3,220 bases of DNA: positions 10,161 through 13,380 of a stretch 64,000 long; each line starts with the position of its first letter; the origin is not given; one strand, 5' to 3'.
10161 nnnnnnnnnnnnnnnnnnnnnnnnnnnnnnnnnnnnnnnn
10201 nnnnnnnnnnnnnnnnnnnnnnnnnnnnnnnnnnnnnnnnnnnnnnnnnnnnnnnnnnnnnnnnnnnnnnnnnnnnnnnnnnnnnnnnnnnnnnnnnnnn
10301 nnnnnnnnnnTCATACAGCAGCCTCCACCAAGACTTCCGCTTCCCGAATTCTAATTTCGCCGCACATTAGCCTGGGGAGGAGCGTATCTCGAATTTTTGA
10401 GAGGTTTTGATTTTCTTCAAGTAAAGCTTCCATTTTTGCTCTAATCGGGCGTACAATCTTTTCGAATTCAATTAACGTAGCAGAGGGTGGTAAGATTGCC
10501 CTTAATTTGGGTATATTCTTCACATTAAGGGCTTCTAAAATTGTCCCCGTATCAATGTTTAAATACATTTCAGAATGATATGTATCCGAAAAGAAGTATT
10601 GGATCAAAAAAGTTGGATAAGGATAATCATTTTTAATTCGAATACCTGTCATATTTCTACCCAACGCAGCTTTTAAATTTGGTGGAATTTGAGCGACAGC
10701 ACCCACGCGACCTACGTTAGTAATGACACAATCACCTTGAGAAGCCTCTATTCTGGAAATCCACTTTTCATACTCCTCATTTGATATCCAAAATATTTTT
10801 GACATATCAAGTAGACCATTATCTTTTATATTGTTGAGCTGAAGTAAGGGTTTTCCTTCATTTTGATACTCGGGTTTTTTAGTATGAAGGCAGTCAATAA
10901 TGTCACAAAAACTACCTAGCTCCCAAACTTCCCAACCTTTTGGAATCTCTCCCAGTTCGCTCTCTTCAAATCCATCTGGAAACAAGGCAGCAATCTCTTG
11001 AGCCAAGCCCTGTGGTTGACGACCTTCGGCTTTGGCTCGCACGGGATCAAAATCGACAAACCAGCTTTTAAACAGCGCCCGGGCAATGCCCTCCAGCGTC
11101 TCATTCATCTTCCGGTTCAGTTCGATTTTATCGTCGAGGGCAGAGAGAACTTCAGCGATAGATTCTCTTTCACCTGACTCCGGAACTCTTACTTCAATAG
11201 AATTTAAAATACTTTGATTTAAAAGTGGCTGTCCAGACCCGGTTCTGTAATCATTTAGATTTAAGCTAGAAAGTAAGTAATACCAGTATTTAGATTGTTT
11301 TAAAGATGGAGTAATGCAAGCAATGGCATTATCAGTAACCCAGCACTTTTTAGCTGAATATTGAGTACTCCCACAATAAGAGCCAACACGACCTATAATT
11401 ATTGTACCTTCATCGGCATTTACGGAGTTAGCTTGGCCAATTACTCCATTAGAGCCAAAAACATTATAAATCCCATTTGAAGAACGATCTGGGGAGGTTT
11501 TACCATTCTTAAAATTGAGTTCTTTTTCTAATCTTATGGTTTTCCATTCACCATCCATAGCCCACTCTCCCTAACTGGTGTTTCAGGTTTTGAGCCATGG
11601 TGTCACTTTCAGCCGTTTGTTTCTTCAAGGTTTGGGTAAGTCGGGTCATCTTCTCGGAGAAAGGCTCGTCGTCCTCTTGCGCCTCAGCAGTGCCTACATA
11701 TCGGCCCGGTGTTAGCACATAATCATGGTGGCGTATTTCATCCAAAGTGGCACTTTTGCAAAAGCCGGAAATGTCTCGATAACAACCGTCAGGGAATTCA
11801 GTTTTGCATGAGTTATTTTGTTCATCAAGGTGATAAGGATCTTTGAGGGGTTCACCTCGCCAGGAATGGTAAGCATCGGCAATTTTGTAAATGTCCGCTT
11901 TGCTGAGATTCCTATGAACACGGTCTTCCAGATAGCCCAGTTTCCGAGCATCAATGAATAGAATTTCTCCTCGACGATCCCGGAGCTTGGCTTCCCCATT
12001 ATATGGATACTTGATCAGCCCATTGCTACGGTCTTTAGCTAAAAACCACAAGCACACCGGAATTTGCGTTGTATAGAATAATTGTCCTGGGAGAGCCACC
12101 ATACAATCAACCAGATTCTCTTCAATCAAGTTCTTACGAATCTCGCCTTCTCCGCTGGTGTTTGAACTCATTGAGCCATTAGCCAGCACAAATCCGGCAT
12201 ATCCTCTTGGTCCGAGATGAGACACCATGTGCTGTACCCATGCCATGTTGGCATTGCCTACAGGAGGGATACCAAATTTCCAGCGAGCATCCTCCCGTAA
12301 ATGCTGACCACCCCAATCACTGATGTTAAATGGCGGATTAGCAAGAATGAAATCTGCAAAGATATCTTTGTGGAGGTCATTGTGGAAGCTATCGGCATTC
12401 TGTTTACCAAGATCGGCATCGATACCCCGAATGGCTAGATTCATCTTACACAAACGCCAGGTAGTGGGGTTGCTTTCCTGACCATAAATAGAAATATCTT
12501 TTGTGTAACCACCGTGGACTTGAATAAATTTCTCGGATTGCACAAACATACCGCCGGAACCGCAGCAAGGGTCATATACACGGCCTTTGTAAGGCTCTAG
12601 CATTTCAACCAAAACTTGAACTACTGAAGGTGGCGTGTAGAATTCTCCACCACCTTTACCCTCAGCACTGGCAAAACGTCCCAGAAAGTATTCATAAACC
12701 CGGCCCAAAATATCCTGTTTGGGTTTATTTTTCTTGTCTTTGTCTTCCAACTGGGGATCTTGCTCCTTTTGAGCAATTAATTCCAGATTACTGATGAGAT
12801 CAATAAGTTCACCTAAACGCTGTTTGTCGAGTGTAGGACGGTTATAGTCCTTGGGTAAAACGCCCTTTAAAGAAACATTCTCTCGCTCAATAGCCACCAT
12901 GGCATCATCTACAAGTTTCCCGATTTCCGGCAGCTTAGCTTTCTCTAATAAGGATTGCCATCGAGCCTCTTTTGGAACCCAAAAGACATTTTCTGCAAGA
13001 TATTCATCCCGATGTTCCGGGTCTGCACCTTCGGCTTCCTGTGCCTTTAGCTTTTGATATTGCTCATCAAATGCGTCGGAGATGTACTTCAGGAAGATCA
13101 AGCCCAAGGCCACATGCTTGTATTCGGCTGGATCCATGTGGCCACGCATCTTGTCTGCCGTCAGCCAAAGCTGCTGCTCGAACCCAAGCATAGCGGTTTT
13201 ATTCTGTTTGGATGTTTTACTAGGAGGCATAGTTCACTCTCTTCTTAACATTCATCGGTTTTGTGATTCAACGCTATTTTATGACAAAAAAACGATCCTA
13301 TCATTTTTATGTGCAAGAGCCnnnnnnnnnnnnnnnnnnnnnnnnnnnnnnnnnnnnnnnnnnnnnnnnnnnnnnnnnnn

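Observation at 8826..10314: Two-gene cassette (multi-TM 192 aa + 315 aa soluble protein) embedded and translationally coupled inside the type I R-M operon: Kiwa-like or novel defence pair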

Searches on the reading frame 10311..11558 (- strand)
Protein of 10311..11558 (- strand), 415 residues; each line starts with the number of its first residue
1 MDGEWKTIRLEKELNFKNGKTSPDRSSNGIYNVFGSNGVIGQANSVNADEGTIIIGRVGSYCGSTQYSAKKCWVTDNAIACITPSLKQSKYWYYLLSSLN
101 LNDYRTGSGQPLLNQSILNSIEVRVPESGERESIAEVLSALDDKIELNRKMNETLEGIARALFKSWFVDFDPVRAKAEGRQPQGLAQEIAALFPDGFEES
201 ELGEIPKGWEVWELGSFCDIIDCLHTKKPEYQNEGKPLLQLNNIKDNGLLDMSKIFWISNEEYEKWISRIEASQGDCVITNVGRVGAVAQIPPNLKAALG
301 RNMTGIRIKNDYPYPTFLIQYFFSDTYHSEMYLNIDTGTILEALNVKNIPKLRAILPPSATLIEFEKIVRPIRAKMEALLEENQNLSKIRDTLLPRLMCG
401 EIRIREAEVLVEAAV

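Call 3: search_protein_families(library=pfam, proteins=[window:10311-11558:-], max_evalue=0.1)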
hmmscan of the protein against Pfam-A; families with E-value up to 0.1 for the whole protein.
window:10311-11558:- (415 aa): 2 families
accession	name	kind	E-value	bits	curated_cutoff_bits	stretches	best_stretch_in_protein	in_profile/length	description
PF01420.25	Methylase_S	-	1.6e-22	80.9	22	2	4-156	3-167/168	Type I restriction modification DNA specificity domain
PF22099.1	MRS2-like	-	0.076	12.7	27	0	338-413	134-207/241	Magnesium transporter MRS2-like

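Call 4: search_protein_families(library=padloc, proteins=[window:10311-11558:-], max_evalue=0.1)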
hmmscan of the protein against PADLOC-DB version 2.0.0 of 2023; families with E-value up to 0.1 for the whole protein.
window:10311-11558:- (415 aa): 115 families (the best 25 are shown)
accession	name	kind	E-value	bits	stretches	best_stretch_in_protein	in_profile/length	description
PDLC03086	Specificity_I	-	9.9e-84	279.9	3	49-233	73-278/458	Type I specificity subunit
PDLC03089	Specificity_I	-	1.7e-81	272.6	1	42-413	62-444/446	Type I specificity subunit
PDLC03099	Specificity_I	-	7.9e-79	263.7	1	1-412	1-400/405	Type I specificity subunit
PDLC03068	Specificity_I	-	6.4e-77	257.4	4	48-234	66-250/403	Type I specificity subunit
PDLC03168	Specificity_I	-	3.4e-68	229.2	2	44-173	63-197/459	Type I specificity subunit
PDLC03154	Specificity_I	-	4.1e-59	199.1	3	48-169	65-191/406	Type I specificity subunit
PDLC03066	Specificity_I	-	2.4e-58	196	1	82-409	121-439/441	Type I specificity subunit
PDLC03092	Specificity_I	-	1.9e-56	190.1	1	3-403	3-396/397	Type I specificity subunit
PDLC03136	Specificity_I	-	3.3e-45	152.6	2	101-214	29-142/316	Type I specificity subunit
PDLC03164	Specificity_I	-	5.1e-44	149.2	3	199-405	214-397/409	Type I specificity subunit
PDLC03063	Specificity_I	-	4.6e-42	142.5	2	26-173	26-172/369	Type I specificity subunit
PDLC03137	Specificity_I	-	2.6e-41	140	1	7-162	9-168/364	Type I specificity subunit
PDLC03052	Specificity_I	-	5.3e-35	119.3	2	187-403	247-463/464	Type I specificity subunit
PDLC03172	Specificity_I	-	3.8e-33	113.2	1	91-411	116-428/431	Type I specificity subunit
PDLC03163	Specificity_I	-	4.3e-33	113.1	4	107-232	139-249/434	Type I specificity subunit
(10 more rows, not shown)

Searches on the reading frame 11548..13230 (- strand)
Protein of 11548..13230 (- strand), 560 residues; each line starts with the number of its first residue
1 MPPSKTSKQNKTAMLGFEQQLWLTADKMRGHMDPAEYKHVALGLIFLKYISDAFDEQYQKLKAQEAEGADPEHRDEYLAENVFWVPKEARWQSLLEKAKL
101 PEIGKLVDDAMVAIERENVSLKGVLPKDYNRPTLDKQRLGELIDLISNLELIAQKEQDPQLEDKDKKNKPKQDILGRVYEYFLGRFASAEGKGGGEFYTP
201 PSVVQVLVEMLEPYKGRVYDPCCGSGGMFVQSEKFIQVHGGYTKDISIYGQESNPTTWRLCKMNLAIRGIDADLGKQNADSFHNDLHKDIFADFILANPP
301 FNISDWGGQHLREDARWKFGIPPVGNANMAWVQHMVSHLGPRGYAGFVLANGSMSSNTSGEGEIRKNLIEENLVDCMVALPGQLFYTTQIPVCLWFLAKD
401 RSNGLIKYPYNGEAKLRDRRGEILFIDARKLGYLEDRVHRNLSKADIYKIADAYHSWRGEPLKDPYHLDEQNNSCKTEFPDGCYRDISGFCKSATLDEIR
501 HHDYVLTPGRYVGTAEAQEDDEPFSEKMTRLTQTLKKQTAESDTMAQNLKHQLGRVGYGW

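Call 3: search_protein_families(library=pfam, proteins=[window:11548-13230:-], max_evalue=0.1)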
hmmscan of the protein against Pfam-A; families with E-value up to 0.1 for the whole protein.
window:11548-13230:- (560 aa): 7 families
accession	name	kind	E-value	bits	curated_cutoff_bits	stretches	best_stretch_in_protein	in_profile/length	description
PF02384.22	N6_Mtase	-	2e-108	362.9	20.4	1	171-520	2-311/311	N-6 DNA Methylase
PF12161.14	HsdM_N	-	3.1e-26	93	24.5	1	18-146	2-135/135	HsdM N-terminal domain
PF05175.20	MTS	-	0.011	15.8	23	1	205-302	21-109/170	Methyltransferase small domain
PF02709.20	Glyco_transf_7C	-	0.032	14.3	23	1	219-276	16-71/78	N-terminal domain of galactosyltransferase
PF01170.24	UPF0020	-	0.07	13.3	22.3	0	217-302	31-132/197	RMKL-like, methyltransferase domain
PF11599.14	AviRa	-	0.088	12.7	25.7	0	217-230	54-67/232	RRNA methyltransferase AviRa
PF07669.17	Eco57I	-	0.096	13.2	25.3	0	287-380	70-165/171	Eco57I restriction-modification methylase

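Call 4: search_protein_families(library=padloc, proteins=[window:11548-13230:-], max_evalue=0.1)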
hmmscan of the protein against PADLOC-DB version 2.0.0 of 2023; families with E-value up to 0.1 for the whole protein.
window:11548-13230:- (560 aa): 35 families (the best 25 are shown)
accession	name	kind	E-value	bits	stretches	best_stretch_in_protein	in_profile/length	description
PDLC03019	MTase_I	-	2.8e-223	742.1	1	13-557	4-503/932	Type I methyltransferase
PDLC03035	MTase_I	-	1.3e-127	425.1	2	16-462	9-436/653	Type I methyltransferase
PDLC03240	MTase_II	-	3.7e-105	350.7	1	14-552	5-506/511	Type II methyltransferase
PDLC03031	MTase_I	-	2.9e-82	275.2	1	16-456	7-455/834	Type I methyltransferase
PDLC03022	MTase_I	-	5.9e-79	264.4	1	18-456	7-445/857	Type I methyltransferase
PDLC03027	MTase_I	-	4.4e-65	218.6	1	19-456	10-408/810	Type I methyltransferase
PDLC03038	MTase_I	-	2.9e-52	175.6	1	17-461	9-427/896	Type I methyltransferase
PDLC03028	MTase_I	-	7.7e-52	174.6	1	16-460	728-1165/1236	Type I methyltransferase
PDLC04134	mad2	-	3.3e-48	162.7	1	7-458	131-488/492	mads_2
PDLC03029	MTase_I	-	6.1e-47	158.5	1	19-457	11-451/661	Type I methyltransferase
PDLC03039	MTase_I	-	1e-45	154.1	1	17-457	7-421/708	Type I methyltransferase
PDLC03032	MTase_I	-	4e-41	139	1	20-402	11-372/1001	Type I methyltransferase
PDLC03021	MTase_I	-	1.4e-39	134.3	1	33-553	22-489/491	Type I methyltransferase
PDLC03020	MTase_I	-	4.2e-37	126.2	1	19-387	8-393/410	Type I methyltransferase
PDLC03026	MTase_I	-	1.5e-34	117.9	1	84-400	49-356/487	Type I methyltransferase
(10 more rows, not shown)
